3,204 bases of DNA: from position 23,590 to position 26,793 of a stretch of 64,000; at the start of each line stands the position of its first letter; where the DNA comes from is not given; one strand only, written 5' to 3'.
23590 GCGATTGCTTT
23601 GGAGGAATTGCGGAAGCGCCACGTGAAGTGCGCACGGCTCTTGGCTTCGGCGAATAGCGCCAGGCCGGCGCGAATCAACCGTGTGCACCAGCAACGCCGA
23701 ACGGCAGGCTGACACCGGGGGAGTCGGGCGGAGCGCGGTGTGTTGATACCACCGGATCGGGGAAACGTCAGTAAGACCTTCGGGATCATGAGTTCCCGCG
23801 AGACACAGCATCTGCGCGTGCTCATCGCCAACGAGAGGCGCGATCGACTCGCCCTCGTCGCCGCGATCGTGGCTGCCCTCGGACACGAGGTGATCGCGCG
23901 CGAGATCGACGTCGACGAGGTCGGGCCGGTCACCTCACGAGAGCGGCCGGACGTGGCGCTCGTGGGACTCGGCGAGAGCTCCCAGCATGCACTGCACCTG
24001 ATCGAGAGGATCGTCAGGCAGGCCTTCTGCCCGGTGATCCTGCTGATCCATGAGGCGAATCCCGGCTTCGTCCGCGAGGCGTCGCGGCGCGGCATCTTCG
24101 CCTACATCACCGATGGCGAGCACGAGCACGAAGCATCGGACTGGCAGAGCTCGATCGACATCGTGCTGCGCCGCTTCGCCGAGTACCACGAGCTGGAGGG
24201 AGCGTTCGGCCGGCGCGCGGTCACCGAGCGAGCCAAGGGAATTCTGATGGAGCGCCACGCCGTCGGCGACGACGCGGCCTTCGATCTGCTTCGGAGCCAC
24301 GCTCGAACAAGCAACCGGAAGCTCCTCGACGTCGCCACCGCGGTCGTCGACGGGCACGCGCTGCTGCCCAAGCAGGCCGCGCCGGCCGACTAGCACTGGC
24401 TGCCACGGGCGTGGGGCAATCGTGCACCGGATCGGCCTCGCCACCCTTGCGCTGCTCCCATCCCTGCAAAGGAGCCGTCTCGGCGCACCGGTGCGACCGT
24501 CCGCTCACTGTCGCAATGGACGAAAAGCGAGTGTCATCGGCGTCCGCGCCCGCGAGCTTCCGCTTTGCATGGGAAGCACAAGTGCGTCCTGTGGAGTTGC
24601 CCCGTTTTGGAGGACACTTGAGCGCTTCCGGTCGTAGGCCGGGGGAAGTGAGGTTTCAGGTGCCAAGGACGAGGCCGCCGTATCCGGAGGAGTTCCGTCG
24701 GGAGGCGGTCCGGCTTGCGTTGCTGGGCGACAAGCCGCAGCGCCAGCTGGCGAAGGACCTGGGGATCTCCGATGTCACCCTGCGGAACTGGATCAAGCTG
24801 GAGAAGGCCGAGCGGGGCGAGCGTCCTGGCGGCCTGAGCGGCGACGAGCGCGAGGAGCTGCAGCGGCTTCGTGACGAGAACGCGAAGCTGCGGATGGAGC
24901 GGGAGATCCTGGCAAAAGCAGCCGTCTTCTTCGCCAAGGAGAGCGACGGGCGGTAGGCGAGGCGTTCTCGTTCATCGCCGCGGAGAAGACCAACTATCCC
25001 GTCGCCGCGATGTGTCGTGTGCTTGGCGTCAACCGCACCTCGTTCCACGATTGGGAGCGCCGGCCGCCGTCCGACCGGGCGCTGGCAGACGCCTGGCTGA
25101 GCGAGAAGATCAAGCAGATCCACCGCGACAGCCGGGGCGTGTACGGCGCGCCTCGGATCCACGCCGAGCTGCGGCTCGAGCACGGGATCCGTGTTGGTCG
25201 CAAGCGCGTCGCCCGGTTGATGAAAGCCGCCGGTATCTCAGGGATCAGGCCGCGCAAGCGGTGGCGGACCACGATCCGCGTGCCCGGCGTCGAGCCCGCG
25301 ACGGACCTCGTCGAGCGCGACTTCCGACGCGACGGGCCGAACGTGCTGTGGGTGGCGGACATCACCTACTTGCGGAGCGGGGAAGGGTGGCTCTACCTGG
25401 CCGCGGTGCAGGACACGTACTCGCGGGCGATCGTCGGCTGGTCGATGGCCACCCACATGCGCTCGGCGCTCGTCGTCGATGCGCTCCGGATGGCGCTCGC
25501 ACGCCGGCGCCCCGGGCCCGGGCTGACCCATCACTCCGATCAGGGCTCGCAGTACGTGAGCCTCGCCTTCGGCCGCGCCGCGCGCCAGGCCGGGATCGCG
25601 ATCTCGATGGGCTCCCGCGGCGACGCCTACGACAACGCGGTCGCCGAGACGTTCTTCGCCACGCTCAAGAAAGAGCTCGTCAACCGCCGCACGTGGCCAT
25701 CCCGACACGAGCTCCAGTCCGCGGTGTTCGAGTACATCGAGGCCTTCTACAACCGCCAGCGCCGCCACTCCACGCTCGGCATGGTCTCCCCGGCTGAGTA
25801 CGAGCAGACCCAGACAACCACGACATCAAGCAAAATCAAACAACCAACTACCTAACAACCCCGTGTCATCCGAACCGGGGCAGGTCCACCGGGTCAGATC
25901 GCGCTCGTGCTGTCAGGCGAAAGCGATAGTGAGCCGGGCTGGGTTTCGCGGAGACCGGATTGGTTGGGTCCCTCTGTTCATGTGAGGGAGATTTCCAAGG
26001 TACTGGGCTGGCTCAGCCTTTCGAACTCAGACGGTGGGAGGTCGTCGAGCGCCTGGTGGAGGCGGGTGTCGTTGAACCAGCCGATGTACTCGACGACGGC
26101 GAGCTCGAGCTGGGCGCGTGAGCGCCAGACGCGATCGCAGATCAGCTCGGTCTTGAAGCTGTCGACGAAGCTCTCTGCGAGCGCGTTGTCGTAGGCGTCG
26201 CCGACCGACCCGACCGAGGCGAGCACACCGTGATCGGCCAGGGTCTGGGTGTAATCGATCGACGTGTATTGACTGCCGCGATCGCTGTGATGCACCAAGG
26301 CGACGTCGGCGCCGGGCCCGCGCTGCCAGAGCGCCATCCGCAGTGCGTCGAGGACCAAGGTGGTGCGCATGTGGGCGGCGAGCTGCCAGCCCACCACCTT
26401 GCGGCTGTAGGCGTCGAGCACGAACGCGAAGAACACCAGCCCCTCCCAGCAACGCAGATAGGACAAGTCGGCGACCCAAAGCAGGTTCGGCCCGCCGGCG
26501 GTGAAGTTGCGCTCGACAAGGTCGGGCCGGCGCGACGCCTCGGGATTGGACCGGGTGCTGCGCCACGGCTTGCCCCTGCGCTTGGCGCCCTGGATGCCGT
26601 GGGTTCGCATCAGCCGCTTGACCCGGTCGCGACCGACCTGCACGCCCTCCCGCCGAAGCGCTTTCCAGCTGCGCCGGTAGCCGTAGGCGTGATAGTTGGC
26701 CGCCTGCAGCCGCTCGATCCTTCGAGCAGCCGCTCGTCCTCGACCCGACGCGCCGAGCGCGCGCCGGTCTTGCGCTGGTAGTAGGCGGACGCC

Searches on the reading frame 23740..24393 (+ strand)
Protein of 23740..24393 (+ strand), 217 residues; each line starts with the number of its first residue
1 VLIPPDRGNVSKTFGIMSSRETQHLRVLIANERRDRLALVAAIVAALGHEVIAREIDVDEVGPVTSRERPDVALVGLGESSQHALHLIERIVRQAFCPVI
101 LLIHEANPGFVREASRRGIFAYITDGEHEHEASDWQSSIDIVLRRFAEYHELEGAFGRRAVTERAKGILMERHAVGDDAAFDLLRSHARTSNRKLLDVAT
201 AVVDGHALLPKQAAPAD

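Call 42: search_protein_families(library=pfam, proteins=[window:23740-24393:+], max_evalue=0.01)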
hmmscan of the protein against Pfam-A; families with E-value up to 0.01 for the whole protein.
window:23740-24393:+ (217 aa): 1 family
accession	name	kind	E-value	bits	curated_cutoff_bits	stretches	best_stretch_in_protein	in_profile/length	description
PF03861.19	ANTAR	-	6.2e-17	61.6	27.3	1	151-203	2-54/54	ANTAR domain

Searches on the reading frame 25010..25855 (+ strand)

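Call 42: search_protein_families(library=pfam, proteins=[window:25010-25855:+], max_evalue=0.01)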
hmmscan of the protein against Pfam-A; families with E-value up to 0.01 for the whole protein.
window:25010-25855:+ (281 aa): 6 families
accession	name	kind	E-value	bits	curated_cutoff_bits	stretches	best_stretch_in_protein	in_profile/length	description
PF00665.32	rve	-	3.2e-26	92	32.6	1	109-205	3-101/102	Integrase core domain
PF13276.12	HTH_21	-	7.8e-22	77.7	28.1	1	27-84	4-60/60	HTH-like domain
PF13333.12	rve_2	-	1.6e-14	54.2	22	1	213-266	1-53/56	Integrase core domain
PF13683.12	rve_3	-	7.3e-13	48.5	26.5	1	195-261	2-67/67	Integrase core domain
PF20059.4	DUF6458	-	0.004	17.8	27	1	132-184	19-73/78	Domain of unknown function (DUF6458)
PF13592.12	HTH_33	-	0.0055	16.7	25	0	48-84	8-44/60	Winged helix-turn helix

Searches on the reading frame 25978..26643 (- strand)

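Call 42: search_protein_families(library=pfam, proteins=[window:25978-26643:-], max_evalue=0.01)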
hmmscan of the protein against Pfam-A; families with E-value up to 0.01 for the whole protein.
window:25978-26643:- (221 aa): 4 families
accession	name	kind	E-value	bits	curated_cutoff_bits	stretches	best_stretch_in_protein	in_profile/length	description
PF00665.32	rve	-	2.8e-22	79.3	32.6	1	52-149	4-101/102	Integrase core domain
PF13683.12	rve_3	-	1.3e-12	47.7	26.5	1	139-204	2-67/67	Integrase core domain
PF13333.12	rve_2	-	1.3e-10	41.7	22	1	157-209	1-53/56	Integrase core domain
PF13276.12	HTH_21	-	0.00023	21.8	28.1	1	2-23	37-58/60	HTH-like domain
